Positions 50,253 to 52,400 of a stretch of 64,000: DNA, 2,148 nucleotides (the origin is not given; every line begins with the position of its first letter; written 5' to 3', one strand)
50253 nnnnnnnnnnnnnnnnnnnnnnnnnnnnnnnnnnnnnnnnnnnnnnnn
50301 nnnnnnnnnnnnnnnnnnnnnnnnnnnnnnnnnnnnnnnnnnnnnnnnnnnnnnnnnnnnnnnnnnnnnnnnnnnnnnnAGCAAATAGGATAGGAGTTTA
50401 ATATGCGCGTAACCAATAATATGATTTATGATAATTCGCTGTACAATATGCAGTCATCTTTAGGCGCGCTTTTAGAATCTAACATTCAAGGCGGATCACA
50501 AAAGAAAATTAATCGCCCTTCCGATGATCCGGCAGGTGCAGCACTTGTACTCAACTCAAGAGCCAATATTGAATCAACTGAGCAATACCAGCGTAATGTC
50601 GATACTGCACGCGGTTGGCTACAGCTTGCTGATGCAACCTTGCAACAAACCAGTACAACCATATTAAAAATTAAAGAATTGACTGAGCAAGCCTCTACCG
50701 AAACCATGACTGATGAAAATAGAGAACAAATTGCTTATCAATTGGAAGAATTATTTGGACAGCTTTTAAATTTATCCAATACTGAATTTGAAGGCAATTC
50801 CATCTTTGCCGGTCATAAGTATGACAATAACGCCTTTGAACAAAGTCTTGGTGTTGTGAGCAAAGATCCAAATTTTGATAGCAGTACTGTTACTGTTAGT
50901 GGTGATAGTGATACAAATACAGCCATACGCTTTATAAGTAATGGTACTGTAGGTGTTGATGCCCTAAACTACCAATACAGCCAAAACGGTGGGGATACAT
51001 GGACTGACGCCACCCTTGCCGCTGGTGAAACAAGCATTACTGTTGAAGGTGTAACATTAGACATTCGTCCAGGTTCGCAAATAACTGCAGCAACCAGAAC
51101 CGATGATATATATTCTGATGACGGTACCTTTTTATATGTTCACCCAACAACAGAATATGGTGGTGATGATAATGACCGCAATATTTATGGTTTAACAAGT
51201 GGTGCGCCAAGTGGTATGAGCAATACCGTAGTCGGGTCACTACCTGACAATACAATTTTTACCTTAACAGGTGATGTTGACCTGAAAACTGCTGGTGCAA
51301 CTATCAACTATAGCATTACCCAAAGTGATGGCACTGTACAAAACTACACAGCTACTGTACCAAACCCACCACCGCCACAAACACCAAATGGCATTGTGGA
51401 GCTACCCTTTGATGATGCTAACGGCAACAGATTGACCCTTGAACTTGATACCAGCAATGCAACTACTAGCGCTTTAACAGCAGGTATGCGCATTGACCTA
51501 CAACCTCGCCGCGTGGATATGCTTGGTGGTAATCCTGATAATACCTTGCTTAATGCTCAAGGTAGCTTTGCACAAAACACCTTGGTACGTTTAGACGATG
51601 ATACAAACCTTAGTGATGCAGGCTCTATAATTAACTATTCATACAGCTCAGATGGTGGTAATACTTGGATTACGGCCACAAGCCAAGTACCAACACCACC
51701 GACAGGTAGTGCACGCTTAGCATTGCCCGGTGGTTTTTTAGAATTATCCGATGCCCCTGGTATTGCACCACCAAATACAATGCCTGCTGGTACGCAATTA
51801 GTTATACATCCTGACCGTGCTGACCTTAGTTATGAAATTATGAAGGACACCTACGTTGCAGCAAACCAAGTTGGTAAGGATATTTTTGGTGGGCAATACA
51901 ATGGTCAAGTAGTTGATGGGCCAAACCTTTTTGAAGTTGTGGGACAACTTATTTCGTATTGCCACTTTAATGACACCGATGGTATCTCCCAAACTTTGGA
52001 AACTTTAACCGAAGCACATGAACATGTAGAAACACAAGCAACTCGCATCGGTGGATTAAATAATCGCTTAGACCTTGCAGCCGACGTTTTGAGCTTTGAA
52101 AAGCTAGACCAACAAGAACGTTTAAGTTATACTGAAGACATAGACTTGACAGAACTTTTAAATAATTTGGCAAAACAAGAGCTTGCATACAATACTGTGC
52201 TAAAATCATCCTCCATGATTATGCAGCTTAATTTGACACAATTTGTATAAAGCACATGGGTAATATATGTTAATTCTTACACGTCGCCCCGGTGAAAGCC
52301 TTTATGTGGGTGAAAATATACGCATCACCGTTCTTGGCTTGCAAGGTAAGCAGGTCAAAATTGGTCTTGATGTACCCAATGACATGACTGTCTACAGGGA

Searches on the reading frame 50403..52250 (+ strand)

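Call 56: search_protein_families(library=pfam, proteins=[window:50403-52250:+], max_evalue=0.00001)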
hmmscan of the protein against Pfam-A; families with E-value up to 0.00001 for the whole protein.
window:50403-52250:+ (615 aa): 1 family
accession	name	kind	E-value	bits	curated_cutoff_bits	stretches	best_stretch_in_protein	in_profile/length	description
PF00669.25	Flagellin_N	-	9.4e-16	58.6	26.6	1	4-138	2-137/139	Bacterial flagellin N-terminal helical region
